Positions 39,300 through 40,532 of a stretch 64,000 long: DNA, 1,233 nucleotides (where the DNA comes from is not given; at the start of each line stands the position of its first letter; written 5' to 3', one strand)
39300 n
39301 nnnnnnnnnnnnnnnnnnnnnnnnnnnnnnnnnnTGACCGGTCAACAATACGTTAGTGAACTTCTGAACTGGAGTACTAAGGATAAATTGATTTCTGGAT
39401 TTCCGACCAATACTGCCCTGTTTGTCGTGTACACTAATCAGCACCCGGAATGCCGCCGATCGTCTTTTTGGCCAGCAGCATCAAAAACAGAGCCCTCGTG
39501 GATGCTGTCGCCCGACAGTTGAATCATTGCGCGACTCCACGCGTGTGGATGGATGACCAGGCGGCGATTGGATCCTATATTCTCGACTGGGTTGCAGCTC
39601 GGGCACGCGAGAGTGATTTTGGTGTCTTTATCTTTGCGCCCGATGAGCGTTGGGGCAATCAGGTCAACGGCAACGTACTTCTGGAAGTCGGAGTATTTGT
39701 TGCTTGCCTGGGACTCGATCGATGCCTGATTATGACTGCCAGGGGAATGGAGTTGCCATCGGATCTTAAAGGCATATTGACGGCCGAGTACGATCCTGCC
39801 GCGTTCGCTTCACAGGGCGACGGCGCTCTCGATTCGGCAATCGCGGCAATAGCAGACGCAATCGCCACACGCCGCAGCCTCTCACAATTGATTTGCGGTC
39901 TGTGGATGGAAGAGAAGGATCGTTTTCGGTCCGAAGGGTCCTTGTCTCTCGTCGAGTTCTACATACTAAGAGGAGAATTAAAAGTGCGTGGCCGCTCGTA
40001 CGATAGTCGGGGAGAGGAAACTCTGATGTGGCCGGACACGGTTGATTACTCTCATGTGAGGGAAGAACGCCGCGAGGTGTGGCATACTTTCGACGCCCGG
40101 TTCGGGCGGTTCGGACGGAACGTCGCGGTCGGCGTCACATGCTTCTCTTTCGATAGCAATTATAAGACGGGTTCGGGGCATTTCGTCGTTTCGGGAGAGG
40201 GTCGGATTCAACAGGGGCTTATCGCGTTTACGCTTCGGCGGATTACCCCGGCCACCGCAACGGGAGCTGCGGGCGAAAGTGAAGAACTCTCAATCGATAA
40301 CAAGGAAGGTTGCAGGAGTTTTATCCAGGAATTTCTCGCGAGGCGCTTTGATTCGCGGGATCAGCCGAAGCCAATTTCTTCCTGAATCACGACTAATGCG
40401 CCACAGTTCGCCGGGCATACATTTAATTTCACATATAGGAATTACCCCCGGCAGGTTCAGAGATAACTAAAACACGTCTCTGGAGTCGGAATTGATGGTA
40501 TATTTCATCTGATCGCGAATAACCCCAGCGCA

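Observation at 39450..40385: Orphan TIR-like (Cap12/PycTIR-type) domain fused to an unassignable C-terminal domain, in a low-GC islet right after an IS630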

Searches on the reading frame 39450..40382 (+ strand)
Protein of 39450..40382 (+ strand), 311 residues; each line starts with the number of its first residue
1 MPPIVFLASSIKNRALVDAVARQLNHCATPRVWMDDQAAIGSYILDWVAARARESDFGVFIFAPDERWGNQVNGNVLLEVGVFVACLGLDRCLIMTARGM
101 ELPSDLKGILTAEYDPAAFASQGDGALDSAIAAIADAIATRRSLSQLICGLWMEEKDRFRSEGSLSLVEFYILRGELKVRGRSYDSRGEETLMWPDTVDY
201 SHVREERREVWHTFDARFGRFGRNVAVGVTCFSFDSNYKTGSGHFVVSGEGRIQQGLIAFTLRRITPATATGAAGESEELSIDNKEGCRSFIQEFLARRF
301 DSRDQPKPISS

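Call 4: search_protein_families(library=padloc, proteins=[window:39450-40382:+], max_evalue=1)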
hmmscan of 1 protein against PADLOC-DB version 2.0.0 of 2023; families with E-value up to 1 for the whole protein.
window:39450-40382:+ (311 aa): 9 families
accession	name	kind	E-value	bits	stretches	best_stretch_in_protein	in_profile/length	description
PDLC00731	Effector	-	2.9e-20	70.4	1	3-141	155-301/306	TIR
PDLC00729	Effector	-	2.1e-18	64.8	1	3-147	4-150/310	TIR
PDLC02371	PycTIR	-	4.1e-17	60.5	1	5-139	154-283/288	-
PDLC00732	Effector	-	8.9e-16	55.7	1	3-137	151-293/301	TIR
PDLC05005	PDC-S35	-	1.6e-09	35.9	1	13-116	128-238/264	-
PDLC05003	PDC-S35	-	2.1e-07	28.7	1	74-115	173-214/245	-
PDLC05006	PDC-S35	-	8.4e-07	26.6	1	34-114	113-204/231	-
PDLC05007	PDC-S35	-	3.2e-06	25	1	18-115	148-252/278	-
PDLC05004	PDC-S35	-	7.2e-05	20.5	1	74-115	198-239/265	-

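Call 5: search_protein_families(library=ncbifam, proteins=[window:39450-40382:+], max_evalue=1)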
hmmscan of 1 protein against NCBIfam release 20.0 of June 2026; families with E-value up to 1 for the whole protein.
window:39450-40382:+ (311 aa): 3 families
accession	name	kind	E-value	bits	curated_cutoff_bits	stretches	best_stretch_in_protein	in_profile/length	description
NF050172.1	CDNTAsCap12CFB2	equivalog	4.4e-11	42.5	450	1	3-147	3-157/312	CBASS system CD-NTase-associated NAD(+) hydrolase Cap12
NF050171.1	CDNTAsCap12CFB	equivalog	7.7e-08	31.9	450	1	53-118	55-126/305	CBASS system CD-NTase-associated NAD(+) hydrolase Cap12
TIGR03192.1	benz_CoA_bzdQ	equivalog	0.03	13.8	380.2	1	82-132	147-197/293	benzoyl-CoA reductase, bzd-type, subunit Q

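Call 6: search_protein_families(library=pfam, proteins=[window:39450-40382:+], max_evalue=1)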
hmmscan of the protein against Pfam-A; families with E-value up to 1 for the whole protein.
window:39450-40382:+ (311 aa): 3 families
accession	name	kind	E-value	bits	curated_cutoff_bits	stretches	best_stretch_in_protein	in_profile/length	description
PF10137.14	CAP12-PCTIR_TIR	-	4e-19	69.2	24.7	1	5-115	2-118/119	CAP12/Pycsar effector protein, TIR domain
PF13676.11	TIR_2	-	0.011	16.7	28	1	5-65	1-61/122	TIR domain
PF19840.4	DUF6317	-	0.27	12.4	27.4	1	117-140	35-58/100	Family of unknown function (DUF6317)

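Call 7: search_solved_structures(query=window:39450-40382:+, max_evalue=1, show_alignments=2)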
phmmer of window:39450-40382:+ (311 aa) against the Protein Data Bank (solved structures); distinct sequences matched with E-value up to 1: 4.
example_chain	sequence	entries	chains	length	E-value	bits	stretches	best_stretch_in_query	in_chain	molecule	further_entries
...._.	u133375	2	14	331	3.9e-05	26.1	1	5-139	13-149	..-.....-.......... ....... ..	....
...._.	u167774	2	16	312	0.0002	23.7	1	31-116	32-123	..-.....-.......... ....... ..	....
8jsj_A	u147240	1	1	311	0.002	20.5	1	3-115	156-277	PycTIR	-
6z3u_C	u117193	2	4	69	0.99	11.6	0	20-67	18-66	RING-type domain-containing protein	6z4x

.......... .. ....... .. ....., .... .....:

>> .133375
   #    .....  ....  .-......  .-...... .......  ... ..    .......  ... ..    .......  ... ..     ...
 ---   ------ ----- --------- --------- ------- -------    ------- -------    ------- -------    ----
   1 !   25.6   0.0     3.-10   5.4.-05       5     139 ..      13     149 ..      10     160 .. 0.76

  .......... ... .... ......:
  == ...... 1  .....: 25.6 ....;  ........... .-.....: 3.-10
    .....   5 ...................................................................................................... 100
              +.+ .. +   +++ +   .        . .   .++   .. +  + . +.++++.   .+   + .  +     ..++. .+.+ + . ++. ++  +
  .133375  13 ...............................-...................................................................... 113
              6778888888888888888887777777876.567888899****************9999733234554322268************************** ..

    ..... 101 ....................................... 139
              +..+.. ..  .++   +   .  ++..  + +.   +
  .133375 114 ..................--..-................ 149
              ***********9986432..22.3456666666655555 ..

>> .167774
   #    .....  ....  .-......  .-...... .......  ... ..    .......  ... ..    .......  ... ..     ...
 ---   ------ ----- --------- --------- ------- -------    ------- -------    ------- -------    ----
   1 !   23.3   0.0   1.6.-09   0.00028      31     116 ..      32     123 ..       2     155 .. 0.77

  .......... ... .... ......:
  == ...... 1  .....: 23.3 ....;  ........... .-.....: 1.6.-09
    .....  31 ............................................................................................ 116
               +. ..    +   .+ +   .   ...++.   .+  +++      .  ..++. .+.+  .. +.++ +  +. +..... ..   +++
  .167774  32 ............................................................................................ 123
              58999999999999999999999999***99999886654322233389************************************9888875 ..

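Call 8: find_homologous_proteins(query=window:39450-40382:+, max_evalue=0.001)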
Query window:39450-40382:+ (311 aa): 12 proteins with E <= 0.001 among 4282 candidates.
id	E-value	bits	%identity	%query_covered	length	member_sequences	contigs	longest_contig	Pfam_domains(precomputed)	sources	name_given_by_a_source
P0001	8.5e-207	703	100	100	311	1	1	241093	PF10137.15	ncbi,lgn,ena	-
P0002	5.3e-118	412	67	87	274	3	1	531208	PF10137.15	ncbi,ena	-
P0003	4.4e-68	248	42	100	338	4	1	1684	PF10137.15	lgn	-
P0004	2.1e-65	239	42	94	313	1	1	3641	PF10137.15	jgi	jgi:hypothetical protein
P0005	5.4e-10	57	34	45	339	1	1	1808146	PF10137.15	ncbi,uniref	ncbi:hypothetical protein GCM10009808_13650 [Microbacterium sediminicola]|uniref:CD-NTase-associated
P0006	6.4e-9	53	36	37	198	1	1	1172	PF10137.15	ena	-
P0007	1.1e-8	53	33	47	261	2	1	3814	PF10137.15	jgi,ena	jgi:hypothetical protein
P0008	2.3e-7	48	35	37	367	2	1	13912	PF10137.15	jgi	-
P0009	1.2e-6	46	34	44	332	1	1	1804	PF10137.15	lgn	-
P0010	4.7e-6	44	34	44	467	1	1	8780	PF02861.26,PF10137.15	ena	-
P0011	3.8e-4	38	31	36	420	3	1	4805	PF13492.13,PF10137.15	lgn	-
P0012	9.4e-4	36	30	36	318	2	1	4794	PF20300.5,PF10137.15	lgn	-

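Call 10: find_encoding_contigs(protein=P0002, flank=10000, max_places=4)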
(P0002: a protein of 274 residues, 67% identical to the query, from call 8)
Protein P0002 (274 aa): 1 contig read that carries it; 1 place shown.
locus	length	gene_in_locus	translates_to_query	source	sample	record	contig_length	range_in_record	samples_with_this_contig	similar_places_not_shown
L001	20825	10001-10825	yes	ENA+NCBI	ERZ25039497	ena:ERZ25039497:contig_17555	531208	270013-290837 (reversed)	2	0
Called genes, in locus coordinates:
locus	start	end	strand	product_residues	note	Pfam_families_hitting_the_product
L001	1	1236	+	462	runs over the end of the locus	-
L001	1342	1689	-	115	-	-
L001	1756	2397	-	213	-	PF00239:Resolvase, PF02796:HTH_7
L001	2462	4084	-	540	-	PF03050:DDE_Tnp_IS66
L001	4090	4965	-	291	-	PF14236:DruA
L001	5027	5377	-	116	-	PF05717:TnpB_IS66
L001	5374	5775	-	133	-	-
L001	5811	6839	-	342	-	PF01609:DDE_Tnp_1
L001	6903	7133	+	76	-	PF13619:KTSC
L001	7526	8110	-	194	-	PF04389:Peptidase_M28, PF01546:Peptidase_M20 (weak)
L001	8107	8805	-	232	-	-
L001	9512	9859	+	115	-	-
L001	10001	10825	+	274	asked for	PF10137:CAP12-PCTIR_TIR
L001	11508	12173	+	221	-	-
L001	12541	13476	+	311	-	PF04909:Amidohydro_2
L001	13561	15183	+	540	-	-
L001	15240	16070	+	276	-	PF01011:PQQ, PF13360:PQQ_2, PF13570:Beta-prop_ACSF4 (weak), PF01011:PQQ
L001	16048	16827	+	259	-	-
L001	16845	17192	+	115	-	PF00294:PfkB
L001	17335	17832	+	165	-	-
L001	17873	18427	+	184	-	-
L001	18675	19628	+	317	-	-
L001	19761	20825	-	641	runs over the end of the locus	PF07883:Cupin_2 (faint), PF08450:SGL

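Call 12: find_encoding_contigs(protein=P0004, flank=10000, max_places=4)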
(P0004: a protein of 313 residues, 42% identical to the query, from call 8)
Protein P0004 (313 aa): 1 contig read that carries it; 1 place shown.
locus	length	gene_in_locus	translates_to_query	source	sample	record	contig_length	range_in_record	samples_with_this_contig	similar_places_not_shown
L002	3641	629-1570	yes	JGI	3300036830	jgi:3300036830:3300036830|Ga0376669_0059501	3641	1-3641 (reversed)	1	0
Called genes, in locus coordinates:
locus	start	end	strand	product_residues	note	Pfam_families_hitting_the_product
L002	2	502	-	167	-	?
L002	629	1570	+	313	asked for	PF10137:CAP12-PCTIR_TIR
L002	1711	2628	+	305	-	-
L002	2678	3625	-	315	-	PF12796:Ank_2, PF12796:Ank_2, PF12796:Ank_2 (weak), PF00023:Ank (weak), PF12796:Ank_2, PF13637:Ank_4, PF13857:Ank_5, PF00023:Ank, +2 more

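Call 13: find_encoding_contigs(protein=P0003, flank=10000, max_places=4)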
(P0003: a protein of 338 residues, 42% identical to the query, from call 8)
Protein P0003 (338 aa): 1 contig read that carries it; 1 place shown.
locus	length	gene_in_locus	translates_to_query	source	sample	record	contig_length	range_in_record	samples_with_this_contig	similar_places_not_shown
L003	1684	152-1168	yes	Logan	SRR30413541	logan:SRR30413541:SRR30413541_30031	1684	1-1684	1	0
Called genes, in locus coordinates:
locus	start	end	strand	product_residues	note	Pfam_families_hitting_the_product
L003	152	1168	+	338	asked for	PF10137:CAP12-PCTIR_TIR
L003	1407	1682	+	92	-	?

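Call 27: predict_structure(alignment_id=A1)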
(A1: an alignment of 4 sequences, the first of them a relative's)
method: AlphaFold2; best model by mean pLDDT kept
length: 311 residues; sequences in the alignment: 4
mean_pLDDT: 78.1   pTM: 0.62
mean pLDDT of the five models: 78.1, 75.7, 69.7, 59.6, 59.6
residues with pLDDT >= 90: 66; 70-90: 175; 50-70: 51; < 50: 19
segments of 3 or more residues with pLDDT < 50: 38-42, 272-277, 304-311
pLDDT, mean of each block of 10 residues (from residue 1): 79 84 91 60 57 77 77 70 73 88 74 91 91 87 81 81 84 87 87 80 73 81 80 84 84 80 78 50 87 82 47 36
secondary structure, 60 per line:
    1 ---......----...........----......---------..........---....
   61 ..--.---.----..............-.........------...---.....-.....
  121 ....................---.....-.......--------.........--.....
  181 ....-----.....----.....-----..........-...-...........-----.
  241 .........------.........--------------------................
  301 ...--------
elements in order: E4-9 H14-24 E29-34 H44-53 E57-62 H74-87 E92-97 E110-114 H116-140 H144-148 E150-156 E165-173 E176-184 E190-194 E199-203 E209-218 E224-234 E240-249 E256-264 H285-303

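Call 31: fold_search(model_id=the predicted structure, library=pdb)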
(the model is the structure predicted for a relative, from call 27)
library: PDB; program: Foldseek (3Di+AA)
matches with E <= 10: 1493; with E <= 0.001: 45
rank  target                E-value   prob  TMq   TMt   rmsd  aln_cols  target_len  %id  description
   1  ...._B                5.2e-08  1.00  0.36  0.36   4.7       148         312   25  Cryo-EM structure of TIR-STING/c-di-GMP complex (released 2025-08-27)
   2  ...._D                7.9e-08  1.00  0.38  0.38   4.6       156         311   26  Cryo-EM structure of TIR-STING/c-di-GMP complex (released 2025-08-27)
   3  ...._A                2.4e-07  1.00  0.38  0.39   4.6       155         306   26  Cryo-EM structure of TIR-STING/c-di-GMP complex fiber (released 2025-08-27)
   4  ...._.                3.6e-07  1.00  0.39  0.39   4.0       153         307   26  Cryo-EM structure of TIR-STING/c-di-GMP complex (released 2025-08-27)
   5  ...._F                8.3e-07  1.00  0.35  0.36   4.3       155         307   24  Cryo-EM structure of TIR-STING/c-di-GMP complex fiber (released 2025-08-27)
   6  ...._C                1.8e-06  1.00  0.36  0.37   4.0       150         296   21  SfSTING with c-di-GMP single fiber (released 2022-07-27)
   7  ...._B                1.8e-06  1.00  0.36  0.36   4.3       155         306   24  Cryo-EM structure of TIR-STING/c-di-GMP complex fiber (released 2025-08-27)
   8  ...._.                2.0e-06  1.00  0.34  0.35   4.8       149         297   21  SfSTING with c-di-GMP single fiber (released 2022-07-27)
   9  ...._C                2.7e-06  1.00  0.38  0.38   4.3       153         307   24  Cryo-EM structure of TIR-STING/c-di-GMP complex fiber (released 2025-08-27)
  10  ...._E                8.2e-06  1.00  0.34  0.35   4.9       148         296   22  SfSTING with c-di-GMP single fiber (released 2022-07-27)
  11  7vmx_B                9.2e-06  1.00  0.29  0.26  15.7       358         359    9  The Crystal Structure of EF-Tu and EF-Ts complex from Mycobacterium tuberculosis (released 2022-10-12)
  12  5w76                  1.7e-05  1.00  0.29  0.25  15.6       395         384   10  Crystal Structure of Reconstructed Bacterial Elongation Factor Node 168 (released 2018-04-25)
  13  8spo_I                2.5e-05  1.00  0.30  0.26  24.5       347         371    9  Tetramerized activation of MapSPARTA bound with NAD+ (released 2023-08-23)
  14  2bvn_A                2.7e-05  1.00  0.30  0.26  17.8       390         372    9  E. coli EF-Tu:GDPNP in complex with the antibiotic enacyloxin IIa (released 2005-09-01)
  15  6i8r                  5.4e-05  0.99  0.31  0.27  14.5       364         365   10  Crystal structure of an ancient sequence-reconstructed Elongation factor Tu (node 170) (released 2019-11-27)
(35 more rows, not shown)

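Call 50: list_cluster_members(proteins=[P0001, P0002, P0004, P0003])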
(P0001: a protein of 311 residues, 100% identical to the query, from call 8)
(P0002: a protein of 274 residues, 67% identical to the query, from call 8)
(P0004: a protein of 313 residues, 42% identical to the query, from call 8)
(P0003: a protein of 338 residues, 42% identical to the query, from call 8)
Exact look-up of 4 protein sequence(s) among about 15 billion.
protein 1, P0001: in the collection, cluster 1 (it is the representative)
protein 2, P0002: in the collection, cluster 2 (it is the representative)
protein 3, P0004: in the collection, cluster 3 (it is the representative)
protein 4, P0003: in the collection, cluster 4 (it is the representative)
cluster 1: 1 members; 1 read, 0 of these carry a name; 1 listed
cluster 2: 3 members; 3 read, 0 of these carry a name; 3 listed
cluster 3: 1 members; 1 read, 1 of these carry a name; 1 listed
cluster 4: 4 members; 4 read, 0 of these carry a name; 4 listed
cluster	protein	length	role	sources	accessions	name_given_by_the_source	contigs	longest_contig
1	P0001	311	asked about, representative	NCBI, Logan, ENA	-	-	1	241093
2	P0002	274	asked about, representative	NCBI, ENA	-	-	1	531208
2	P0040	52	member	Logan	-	-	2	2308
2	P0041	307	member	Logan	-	-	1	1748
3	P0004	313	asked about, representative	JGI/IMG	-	hypothetical protein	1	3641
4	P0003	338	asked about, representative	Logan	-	-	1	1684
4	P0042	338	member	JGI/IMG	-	-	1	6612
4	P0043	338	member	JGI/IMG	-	-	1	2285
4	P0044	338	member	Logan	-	-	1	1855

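Call 58: search_protein_families(library=pfam, proteins=[L001:13561-15180:+, L001:11508-12170:+, L001:9512-9856:+, L002:1711-2625:+, P0009], max_evalue=0.1)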
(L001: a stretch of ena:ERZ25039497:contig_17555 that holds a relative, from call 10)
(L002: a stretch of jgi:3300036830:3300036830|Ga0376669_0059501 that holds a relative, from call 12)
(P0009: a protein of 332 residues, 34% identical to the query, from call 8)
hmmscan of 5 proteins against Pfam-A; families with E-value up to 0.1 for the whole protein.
L001:13561-15180:+ (540 aa): 5 families
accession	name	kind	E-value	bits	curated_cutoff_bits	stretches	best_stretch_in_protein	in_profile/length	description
PF01011.28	PQQ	-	1.5e-28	100.4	26.7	1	330-528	3-227/595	Glucose/ethanol/alcohol dehydrogenase, beta-propeller domain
PF13442.11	Cytochrome_CBB3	-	3.6e-20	72.5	27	1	51-124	2-68/68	Cytochrome C oxidase, cbb3-type, subunit III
PF00034.26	Cytochrom_C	-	4.9e-17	63.5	21.3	2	53-127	2-89/90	Cytochrome c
PF13360.13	PQQ_2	-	4.5e-13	49.8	27.6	1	357-464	56-154/233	Outer membrane protein assembly factor BamB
PF13570.13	Beta-prop_ACSF4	-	2.9e-05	24.1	133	1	392-461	32-94/329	Beta-alanine-activating enzyme, beta-propeller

L001:11508-12170:+ (221 aa): 0 families

L001:9512-9856:+ (115 aa): 0 families

L002:1711-2625:+ (305 aa): 0 families

P0009 (332 aa): 1 family
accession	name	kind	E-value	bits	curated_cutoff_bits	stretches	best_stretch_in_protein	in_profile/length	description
PF10137.14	CAP12-PCTIR_TIR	-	1.7e-27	96.2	24.7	1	48-168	1-118/119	CAP12/Pycsar effector protein, TIR domain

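Call 78: find_encoding_contigs(protein=P0001, flank=10000, max_places=3)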
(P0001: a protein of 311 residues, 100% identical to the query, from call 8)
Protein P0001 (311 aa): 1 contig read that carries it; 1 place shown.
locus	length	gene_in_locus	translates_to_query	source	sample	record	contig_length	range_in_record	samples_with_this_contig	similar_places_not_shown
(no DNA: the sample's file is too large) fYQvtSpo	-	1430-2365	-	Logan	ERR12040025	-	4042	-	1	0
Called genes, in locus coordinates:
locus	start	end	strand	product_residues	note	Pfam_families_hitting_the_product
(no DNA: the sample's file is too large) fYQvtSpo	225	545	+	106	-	PF12543:DUF3738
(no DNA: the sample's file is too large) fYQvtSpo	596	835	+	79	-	-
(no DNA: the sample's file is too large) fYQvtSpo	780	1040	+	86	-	-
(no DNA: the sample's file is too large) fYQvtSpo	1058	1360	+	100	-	PF12543:DUF3738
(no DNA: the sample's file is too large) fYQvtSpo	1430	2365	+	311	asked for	PF10137:CAP12-PCTIR_TIR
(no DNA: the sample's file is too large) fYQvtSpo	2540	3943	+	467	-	PF01833:TIG (weak)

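Call 88: search_protein_families(library=phrogs, proteins=[window:39450-40382:+], max_evalue=0.1)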
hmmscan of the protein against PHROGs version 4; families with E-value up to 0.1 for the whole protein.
window:39450-40382:+ (311 aa): 1 family
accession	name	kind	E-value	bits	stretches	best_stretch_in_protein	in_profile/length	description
phrog_16442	-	unknown function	4.4e-06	27.1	1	71-114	221-264/287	-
